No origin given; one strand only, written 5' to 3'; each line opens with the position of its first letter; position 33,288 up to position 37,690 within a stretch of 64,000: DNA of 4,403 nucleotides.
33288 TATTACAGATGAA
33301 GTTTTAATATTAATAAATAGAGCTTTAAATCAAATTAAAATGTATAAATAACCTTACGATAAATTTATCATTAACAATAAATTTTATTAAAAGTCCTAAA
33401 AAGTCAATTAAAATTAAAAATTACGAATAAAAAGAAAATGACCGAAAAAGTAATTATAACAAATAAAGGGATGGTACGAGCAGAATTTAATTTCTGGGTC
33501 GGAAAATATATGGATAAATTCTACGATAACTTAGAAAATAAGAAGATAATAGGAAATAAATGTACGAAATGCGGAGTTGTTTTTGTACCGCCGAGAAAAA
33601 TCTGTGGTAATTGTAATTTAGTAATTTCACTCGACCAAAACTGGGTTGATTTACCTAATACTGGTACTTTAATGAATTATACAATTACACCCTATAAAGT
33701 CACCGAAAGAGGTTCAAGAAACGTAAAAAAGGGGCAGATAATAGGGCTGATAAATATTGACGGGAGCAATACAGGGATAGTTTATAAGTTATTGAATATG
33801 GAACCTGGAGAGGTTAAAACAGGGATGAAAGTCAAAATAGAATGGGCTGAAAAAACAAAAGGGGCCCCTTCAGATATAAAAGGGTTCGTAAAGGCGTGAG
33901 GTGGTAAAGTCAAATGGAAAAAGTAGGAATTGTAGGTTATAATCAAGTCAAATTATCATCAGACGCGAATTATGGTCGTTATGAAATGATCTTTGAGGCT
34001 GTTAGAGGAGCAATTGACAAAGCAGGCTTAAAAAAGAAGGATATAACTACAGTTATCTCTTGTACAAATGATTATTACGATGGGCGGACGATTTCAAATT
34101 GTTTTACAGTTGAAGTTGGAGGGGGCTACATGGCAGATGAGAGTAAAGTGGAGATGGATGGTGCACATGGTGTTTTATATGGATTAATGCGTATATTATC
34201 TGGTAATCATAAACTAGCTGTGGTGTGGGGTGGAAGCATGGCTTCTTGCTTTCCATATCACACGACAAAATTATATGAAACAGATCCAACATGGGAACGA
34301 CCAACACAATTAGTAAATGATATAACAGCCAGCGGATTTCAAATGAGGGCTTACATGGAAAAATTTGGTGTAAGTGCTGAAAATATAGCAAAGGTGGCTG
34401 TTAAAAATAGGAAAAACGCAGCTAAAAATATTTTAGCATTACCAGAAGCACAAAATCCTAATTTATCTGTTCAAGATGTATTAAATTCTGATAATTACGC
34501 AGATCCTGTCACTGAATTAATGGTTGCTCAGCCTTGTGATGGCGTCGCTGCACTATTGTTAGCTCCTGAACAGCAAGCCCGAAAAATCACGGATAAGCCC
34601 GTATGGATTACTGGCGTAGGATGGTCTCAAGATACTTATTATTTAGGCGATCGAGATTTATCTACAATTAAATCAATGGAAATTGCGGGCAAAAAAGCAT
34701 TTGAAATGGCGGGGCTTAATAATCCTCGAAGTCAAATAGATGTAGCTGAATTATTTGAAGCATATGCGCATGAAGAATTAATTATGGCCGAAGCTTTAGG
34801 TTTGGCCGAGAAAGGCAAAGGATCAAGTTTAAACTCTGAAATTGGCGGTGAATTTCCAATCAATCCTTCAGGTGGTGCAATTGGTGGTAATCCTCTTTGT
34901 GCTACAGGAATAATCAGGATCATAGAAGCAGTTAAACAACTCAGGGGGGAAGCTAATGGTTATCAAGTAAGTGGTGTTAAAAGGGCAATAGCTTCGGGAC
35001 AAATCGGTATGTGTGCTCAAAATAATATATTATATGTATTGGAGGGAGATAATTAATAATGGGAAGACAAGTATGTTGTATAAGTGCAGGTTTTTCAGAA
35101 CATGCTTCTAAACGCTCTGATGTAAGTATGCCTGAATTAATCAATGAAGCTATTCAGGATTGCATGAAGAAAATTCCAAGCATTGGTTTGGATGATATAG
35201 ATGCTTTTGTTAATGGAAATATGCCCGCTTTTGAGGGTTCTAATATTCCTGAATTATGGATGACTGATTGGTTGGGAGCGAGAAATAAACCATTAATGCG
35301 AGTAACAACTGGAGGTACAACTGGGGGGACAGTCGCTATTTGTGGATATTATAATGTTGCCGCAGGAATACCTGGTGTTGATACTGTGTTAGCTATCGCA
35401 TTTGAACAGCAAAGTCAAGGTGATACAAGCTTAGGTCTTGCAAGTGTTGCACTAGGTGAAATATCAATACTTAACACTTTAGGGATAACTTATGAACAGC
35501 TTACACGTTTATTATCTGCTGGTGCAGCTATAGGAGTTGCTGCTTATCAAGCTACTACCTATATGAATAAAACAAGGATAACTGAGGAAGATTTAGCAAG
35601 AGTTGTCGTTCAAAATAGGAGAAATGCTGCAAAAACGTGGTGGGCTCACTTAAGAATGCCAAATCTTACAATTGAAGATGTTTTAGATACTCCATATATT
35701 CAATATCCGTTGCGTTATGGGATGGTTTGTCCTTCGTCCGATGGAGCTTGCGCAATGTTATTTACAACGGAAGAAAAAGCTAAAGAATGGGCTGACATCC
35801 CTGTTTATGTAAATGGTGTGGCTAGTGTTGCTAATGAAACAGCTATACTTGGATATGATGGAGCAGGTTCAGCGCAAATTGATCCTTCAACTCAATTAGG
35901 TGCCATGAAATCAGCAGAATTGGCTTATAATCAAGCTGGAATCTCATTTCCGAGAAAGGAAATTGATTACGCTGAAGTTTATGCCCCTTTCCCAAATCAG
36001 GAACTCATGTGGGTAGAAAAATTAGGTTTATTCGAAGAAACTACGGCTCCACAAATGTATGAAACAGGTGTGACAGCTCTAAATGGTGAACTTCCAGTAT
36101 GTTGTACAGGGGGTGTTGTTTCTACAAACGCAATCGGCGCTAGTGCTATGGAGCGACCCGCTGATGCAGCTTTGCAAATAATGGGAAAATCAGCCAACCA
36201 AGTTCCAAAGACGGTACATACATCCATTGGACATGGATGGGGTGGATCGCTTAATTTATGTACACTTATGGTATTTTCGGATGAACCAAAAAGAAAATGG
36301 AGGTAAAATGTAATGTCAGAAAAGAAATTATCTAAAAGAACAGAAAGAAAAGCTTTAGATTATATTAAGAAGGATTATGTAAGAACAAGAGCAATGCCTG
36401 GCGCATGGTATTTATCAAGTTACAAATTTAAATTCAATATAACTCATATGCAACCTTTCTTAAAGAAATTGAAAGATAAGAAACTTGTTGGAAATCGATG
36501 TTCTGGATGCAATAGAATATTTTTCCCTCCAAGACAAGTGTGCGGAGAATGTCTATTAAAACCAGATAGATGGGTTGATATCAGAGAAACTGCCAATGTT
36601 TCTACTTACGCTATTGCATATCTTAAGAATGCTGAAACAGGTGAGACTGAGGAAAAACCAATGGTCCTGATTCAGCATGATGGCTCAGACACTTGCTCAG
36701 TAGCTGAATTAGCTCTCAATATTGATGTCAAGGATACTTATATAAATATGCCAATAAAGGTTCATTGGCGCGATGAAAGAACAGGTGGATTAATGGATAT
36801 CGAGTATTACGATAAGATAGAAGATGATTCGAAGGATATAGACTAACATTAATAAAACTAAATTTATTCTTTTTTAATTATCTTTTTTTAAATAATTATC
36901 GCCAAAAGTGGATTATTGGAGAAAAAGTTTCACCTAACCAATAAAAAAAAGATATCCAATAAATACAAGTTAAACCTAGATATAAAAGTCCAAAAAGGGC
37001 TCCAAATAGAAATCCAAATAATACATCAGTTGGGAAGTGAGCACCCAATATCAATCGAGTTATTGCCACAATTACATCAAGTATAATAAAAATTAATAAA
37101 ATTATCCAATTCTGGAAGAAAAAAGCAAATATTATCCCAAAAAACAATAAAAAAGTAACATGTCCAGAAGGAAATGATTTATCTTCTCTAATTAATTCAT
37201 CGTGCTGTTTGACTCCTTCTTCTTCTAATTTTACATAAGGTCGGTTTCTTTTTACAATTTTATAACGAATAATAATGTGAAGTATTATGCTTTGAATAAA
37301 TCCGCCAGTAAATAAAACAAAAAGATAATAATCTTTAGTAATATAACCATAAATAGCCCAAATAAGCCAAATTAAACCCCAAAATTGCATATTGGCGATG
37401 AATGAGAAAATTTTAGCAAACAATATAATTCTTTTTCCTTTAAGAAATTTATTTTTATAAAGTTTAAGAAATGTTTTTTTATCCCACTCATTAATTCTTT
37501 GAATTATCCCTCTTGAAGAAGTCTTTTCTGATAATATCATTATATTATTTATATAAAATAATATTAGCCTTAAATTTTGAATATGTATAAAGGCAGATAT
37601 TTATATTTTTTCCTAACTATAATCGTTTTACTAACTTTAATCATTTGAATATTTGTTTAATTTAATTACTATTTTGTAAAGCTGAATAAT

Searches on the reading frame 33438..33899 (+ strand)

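Call 63: search_protein_families(library=pfam, proteins=[window:33438-33899:+], max_evalue=0.001)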
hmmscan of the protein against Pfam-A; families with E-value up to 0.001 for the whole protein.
window:33438-33899:+ (153 aa): 2 families
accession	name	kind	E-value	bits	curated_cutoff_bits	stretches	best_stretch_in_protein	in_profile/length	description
PF01796.24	OB_ChsH2_C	-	1e-06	29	27.1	1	69-136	1-64/65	ChsH2, C-terminal OB-fold domain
PF12172.15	zf-ChsH2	-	2.3e-06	27.7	23.2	1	36-59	8-31/37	ChsH2, rubredoxin-like zinc ribbon domain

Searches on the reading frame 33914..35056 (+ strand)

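Call 63: search_protein_families(library=pfam, proteins=[window:33914-35056:+], max_evalue=0.001)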
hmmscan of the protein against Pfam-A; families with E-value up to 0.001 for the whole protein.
window:33914-35056:+ (380 aa): 3 families
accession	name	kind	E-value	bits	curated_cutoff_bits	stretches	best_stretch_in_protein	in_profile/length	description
PF22691.2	Thiolase_C_1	-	1.3e-27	96.8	28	1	240-371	5-138/144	Thiolase C-terminal domain-like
PF02803.24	Thiolase_C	-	1.7e-07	31.4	27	1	257-360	26-114/123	Thiolase, C-terminal domain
PF00108.29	Thiolase_N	-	3e-06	27.2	26.4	1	23-173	24-188/260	Thiolase, N-terminal domain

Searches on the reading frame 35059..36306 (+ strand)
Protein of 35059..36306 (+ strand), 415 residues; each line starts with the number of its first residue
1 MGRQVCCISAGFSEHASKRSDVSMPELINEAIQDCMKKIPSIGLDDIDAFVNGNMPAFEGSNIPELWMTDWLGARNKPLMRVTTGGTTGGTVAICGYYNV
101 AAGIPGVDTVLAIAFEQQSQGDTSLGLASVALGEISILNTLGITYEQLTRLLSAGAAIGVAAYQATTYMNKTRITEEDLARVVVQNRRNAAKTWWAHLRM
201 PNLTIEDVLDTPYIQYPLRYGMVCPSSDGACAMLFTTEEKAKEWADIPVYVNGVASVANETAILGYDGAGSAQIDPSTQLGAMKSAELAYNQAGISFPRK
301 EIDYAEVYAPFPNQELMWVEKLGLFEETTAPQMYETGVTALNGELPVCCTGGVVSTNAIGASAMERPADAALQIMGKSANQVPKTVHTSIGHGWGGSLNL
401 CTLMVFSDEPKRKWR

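Call 63: search_protein_families(library=pfam, proteins=[window:35059-36306:+], max_evalue=0.001)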
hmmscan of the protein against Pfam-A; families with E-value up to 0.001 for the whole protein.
window:35059-36306:+ (415 aa): 2 families
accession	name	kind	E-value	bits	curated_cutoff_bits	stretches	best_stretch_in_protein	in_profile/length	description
PF22691.2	Thiolase_C_1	-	2e-21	76.7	28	1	277-407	15-143/144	Thiolase C-terminal domain-like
PF00108.29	Thiolase_N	-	5.1e-06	26.5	26.4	1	16-196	15-190/260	Thiolase, N-terminal domain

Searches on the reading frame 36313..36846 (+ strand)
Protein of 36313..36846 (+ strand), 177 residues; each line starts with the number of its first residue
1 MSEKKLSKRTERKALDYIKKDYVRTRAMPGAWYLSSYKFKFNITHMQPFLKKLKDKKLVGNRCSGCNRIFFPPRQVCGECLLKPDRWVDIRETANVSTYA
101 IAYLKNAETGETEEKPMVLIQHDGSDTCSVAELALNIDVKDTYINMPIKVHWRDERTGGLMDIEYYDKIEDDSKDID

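Call 63: search_protein_families(library=pfam, proteins=[window:36313-36846:+], max_evalue=0.001)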
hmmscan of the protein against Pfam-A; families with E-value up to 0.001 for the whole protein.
window:36313-36846:+ (177 aa): 1 family
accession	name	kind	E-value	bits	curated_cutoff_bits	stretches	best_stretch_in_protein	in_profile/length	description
PF12172.15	zf-ChsH2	-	5.2e-07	29.8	23.2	1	52-80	3-31/37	ChsH2, rubredoxin-like zinc ribbon domain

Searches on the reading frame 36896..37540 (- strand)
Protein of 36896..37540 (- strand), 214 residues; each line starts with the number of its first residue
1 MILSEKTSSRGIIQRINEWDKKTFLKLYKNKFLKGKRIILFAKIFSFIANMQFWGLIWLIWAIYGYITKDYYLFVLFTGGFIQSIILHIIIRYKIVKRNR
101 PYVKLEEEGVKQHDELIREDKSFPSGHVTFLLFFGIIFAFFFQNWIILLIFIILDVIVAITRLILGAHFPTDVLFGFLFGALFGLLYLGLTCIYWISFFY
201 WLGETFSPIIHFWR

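Call 63: search_protein_families(library=pfam, proteins=[window:36896-37540:-], max_evalue=0.001)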
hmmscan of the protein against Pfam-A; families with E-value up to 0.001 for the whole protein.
window:36896-37540:- (214 aa): 3 families
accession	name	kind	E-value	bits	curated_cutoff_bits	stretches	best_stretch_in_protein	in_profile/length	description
PF01569.27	PAP2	-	2.7e-19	69.7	27.2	1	71-188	4-122/130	PAP2 superfamily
PF14378.12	PAP2_3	-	2.4e-07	31.2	27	1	117-182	121-186/190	PAP2 superfamily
PF14360.12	PAP2_C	-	0.00045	21.2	27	1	125-187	8-72/74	PAP2 superfamily C-terminal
